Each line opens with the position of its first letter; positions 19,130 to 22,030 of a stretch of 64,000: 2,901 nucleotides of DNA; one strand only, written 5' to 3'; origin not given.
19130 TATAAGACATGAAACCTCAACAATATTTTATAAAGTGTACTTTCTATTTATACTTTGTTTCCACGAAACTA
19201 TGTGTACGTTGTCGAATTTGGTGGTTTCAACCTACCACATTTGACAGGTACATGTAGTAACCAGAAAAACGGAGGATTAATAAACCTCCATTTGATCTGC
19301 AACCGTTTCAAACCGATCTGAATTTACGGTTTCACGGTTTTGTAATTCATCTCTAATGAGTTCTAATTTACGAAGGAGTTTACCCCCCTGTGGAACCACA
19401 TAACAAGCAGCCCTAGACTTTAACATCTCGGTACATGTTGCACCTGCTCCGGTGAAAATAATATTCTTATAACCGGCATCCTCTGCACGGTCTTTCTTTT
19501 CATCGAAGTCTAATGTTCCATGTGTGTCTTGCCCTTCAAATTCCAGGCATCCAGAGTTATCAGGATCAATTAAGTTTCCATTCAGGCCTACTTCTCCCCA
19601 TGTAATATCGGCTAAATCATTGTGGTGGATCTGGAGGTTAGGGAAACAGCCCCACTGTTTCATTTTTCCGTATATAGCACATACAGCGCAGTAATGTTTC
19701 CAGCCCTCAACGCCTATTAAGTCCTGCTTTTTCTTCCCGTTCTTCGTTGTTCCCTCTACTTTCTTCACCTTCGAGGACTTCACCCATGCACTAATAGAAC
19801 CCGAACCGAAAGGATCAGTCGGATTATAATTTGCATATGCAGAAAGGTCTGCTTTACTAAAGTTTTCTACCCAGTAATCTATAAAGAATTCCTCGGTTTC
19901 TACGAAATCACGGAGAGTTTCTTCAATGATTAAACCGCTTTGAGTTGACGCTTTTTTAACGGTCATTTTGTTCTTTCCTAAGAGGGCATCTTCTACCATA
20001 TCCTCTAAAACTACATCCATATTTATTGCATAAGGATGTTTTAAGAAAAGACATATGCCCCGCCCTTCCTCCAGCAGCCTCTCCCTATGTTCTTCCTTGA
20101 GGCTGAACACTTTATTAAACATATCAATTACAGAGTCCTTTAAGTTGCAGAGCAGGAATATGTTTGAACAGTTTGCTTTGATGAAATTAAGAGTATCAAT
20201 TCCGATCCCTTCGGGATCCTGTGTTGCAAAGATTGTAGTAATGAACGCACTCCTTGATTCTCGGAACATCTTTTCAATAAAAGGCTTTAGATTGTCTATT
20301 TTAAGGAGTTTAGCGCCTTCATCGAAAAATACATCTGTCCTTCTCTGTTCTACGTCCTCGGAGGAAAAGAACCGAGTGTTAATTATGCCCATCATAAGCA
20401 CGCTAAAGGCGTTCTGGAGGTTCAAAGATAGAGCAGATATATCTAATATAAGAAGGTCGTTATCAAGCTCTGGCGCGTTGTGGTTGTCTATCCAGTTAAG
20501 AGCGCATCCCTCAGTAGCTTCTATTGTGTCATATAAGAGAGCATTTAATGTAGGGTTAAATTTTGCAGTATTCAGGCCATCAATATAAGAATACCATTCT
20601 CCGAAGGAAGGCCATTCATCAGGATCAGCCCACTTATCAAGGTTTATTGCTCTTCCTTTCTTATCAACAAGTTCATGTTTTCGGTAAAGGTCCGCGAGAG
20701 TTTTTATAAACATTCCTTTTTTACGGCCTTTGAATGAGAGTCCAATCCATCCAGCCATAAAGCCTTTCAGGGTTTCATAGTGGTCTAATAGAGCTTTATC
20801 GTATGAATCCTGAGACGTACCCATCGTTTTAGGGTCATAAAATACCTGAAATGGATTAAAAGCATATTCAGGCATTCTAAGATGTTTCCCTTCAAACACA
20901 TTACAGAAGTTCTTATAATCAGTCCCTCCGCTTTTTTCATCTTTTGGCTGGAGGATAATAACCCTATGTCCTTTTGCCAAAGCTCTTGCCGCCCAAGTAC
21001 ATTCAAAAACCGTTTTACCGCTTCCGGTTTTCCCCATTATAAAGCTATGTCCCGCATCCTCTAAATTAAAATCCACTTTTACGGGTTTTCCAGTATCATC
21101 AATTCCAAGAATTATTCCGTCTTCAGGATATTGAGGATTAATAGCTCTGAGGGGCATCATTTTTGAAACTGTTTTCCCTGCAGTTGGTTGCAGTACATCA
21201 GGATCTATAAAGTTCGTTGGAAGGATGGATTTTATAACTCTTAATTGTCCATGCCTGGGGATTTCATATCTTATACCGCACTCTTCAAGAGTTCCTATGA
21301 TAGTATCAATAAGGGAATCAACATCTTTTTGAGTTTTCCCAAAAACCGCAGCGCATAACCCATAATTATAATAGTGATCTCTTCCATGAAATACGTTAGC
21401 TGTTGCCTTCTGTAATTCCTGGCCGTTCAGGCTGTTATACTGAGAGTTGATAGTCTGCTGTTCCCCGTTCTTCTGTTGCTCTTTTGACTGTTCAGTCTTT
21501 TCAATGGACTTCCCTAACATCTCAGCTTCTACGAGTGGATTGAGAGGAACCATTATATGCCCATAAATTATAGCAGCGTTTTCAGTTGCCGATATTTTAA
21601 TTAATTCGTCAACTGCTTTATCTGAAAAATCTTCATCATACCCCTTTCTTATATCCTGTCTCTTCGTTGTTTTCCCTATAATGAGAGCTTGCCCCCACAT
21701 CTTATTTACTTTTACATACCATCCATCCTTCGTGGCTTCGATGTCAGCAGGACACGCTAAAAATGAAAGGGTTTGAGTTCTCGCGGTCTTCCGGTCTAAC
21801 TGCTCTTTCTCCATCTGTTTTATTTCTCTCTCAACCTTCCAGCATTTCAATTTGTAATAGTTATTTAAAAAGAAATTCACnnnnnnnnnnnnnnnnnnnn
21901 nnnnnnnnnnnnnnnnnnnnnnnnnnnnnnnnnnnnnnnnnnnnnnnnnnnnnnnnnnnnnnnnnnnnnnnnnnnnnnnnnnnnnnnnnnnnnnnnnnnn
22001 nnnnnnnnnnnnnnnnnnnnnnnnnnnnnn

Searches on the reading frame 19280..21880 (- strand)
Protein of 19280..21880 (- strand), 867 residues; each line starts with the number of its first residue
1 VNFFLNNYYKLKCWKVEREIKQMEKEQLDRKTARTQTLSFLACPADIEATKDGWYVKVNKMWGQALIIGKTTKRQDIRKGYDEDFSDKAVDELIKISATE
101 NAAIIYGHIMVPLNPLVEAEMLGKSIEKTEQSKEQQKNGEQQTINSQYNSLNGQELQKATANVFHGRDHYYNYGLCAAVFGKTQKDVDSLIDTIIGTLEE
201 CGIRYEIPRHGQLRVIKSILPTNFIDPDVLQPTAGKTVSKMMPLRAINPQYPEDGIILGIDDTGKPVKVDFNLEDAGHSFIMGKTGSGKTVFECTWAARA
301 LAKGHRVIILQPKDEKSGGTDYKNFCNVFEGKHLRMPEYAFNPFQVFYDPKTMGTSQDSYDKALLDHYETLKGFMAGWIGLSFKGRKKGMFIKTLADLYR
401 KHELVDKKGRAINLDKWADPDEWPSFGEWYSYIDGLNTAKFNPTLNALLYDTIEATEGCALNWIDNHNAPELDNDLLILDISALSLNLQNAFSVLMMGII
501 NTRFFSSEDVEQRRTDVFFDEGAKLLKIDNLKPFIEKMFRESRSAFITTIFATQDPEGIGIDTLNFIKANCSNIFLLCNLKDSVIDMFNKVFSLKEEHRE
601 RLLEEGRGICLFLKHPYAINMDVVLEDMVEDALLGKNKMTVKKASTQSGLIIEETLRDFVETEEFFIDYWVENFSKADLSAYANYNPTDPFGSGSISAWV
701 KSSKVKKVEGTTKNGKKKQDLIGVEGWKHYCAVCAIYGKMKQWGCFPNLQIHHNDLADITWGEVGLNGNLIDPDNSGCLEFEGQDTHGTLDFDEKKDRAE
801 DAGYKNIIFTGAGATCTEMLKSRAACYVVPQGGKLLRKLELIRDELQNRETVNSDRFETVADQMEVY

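Call 4: search_protein_families(library=pfam, proteins=[window:19280-21880:-], max_evalue=0.01)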
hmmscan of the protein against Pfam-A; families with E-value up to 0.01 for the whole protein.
window:19280-21880:- (867 aa): 4 families
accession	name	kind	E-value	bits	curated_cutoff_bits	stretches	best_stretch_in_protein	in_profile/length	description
PF12846.13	AAA_10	-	3.1e-07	30.2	27.5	1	274-317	19-62/362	AAA-like domain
PF10412.15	TrwB_AAD_bind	-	4.3e-05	23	20.5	0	460-549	194-279/387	Type IV secretion-system coupling protein DNA-binding domain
PF01935.23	DUF87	-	0.0013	19.4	23.2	1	261-333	8-84/220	Helicase HerA, central domain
PF19044.6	P-loop_TraG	-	0.0015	17.7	25.8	1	262-347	8-97/413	TraG P-loop domain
